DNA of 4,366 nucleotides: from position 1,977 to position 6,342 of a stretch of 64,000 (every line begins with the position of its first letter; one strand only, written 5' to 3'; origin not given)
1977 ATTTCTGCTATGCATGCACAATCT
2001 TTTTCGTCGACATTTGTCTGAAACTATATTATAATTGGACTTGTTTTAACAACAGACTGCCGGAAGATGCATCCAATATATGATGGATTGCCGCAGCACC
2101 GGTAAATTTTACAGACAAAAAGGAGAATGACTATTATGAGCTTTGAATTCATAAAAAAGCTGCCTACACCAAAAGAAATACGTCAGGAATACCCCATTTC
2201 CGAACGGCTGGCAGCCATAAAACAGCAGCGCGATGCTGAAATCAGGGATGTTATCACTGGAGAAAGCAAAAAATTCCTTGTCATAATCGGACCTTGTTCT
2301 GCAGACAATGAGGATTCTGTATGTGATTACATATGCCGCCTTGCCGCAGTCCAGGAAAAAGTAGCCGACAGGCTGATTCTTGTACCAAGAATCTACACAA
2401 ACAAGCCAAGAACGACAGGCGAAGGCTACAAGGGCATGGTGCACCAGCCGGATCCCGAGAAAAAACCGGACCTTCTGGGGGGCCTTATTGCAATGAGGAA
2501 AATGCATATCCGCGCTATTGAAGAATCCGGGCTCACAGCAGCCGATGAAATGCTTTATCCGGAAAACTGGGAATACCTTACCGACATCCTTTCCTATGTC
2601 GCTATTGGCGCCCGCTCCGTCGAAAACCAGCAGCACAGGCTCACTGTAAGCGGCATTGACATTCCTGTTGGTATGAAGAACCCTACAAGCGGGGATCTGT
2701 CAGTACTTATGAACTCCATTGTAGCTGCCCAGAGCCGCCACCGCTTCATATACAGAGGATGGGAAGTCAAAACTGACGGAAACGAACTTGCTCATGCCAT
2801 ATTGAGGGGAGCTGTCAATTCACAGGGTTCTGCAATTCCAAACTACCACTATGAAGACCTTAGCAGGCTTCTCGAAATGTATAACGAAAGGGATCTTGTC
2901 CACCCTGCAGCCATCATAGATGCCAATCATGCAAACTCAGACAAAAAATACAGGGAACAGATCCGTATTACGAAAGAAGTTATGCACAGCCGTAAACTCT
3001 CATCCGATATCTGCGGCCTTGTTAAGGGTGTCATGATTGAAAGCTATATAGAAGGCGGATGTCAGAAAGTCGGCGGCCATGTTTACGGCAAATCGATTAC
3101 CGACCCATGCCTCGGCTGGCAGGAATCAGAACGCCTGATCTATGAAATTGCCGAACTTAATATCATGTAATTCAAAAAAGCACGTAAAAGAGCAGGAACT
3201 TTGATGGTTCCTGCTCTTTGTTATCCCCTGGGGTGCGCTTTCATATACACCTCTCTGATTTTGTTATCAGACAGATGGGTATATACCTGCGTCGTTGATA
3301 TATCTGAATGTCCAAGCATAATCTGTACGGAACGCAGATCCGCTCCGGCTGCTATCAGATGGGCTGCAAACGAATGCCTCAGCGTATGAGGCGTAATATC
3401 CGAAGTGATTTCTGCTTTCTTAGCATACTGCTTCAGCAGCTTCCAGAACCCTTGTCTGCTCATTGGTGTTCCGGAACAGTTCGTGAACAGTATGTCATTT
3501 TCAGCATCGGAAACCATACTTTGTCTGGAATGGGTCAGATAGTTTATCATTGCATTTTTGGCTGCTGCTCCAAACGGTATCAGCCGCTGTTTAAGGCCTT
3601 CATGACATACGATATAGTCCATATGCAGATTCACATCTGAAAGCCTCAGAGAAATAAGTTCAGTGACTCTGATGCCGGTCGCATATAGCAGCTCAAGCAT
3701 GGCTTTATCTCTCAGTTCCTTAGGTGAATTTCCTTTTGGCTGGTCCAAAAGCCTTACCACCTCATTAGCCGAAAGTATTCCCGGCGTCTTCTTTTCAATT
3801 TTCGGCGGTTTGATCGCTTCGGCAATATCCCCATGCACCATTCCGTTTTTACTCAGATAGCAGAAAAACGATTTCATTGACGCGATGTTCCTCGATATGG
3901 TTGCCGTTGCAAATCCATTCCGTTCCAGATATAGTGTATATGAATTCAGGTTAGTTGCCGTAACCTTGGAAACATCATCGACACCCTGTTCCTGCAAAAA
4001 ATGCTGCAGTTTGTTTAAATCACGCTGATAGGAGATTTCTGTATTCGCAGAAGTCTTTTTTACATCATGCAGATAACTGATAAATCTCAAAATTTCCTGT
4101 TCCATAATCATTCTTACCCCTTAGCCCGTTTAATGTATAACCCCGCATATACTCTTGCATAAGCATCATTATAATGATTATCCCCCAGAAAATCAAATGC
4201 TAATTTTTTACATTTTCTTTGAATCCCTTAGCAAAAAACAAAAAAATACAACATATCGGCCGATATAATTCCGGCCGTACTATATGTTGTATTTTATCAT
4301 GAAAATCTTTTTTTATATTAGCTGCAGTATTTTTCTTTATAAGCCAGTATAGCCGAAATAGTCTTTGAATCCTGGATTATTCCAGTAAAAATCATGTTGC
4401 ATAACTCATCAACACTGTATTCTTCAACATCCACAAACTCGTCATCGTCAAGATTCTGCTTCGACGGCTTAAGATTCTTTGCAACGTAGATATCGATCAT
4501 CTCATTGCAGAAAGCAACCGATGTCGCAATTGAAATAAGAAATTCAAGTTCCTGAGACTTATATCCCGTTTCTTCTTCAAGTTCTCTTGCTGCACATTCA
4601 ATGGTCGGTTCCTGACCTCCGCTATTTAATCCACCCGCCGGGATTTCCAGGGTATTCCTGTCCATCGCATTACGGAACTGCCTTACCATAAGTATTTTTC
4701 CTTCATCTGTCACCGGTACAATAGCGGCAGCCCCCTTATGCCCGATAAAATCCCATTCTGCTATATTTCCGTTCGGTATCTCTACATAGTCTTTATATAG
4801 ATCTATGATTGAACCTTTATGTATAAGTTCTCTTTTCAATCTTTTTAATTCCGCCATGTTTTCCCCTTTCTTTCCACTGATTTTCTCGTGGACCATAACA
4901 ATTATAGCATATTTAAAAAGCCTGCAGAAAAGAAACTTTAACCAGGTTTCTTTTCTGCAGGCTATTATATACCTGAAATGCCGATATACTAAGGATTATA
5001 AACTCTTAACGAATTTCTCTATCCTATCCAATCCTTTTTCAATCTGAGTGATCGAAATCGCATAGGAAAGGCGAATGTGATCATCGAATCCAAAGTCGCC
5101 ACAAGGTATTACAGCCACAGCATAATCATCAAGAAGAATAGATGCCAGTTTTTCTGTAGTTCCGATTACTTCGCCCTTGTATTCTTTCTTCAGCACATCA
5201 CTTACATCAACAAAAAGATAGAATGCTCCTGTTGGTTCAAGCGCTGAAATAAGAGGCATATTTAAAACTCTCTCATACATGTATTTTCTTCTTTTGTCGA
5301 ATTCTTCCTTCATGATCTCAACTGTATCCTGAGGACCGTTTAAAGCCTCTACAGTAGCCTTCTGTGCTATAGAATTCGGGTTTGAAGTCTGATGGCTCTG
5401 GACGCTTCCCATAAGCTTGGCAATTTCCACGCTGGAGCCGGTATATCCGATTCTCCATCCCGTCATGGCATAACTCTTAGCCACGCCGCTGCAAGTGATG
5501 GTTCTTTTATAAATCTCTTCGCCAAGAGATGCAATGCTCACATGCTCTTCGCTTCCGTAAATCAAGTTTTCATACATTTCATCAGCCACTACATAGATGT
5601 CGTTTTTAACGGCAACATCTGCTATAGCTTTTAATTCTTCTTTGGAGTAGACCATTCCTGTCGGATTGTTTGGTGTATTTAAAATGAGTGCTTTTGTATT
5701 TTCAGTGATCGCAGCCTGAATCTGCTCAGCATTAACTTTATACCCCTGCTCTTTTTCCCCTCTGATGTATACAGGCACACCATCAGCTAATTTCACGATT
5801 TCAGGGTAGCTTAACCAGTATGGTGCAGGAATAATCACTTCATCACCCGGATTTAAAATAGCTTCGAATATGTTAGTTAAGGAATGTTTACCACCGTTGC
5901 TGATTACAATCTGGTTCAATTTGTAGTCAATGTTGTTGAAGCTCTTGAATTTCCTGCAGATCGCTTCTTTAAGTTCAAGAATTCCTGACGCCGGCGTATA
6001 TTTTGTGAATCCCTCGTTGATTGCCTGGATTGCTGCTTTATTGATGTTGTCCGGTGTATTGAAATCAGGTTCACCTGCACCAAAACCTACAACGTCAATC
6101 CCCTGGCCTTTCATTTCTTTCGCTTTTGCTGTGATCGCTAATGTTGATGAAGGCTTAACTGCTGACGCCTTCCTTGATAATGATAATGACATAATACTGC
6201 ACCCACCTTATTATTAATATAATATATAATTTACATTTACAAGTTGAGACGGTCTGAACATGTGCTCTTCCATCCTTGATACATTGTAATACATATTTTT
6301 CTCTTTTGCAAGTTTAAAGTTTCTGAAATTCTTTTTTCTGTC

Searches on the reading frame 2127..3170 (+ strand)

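Call 65: search_protein_families(library=pfam, proteins=[window:2127-3170:+], max_evalue=0.00001)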
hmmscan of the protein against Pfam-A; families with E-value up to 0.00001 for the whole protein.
window:2127-3170:+ (347 aa): 1 family
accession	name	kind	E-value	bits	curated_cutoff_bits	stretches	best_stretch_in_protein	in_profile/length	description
PF00793.26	DAHP_synth_1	-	1.7e-45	155.5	25.5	1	35-336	8-267/270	DAHP synthetase I family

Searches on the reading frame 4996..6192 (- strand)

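Call 65: search_protein_families(library=pfam, proteins=[window:4996-6192:-], max_evalue=0.00001)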
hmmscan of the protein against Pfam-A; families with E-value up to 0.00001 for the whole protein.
window:4996-6192:- (398 aa): 2 families
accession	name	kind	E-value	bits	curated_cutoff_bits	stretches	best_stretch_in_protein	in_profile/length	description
PF00155.27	Aminotran_1_2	-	1.8e-74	251.5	19.7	1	33-391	2-361/361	Aminotransferase class I and II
PF01041.23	DegT_DnrJ_EryC1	-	7.4e-08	32.4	19.8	1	95-204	43-145/360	DegT/DnrJ/EryC1/StrS aminotransferase family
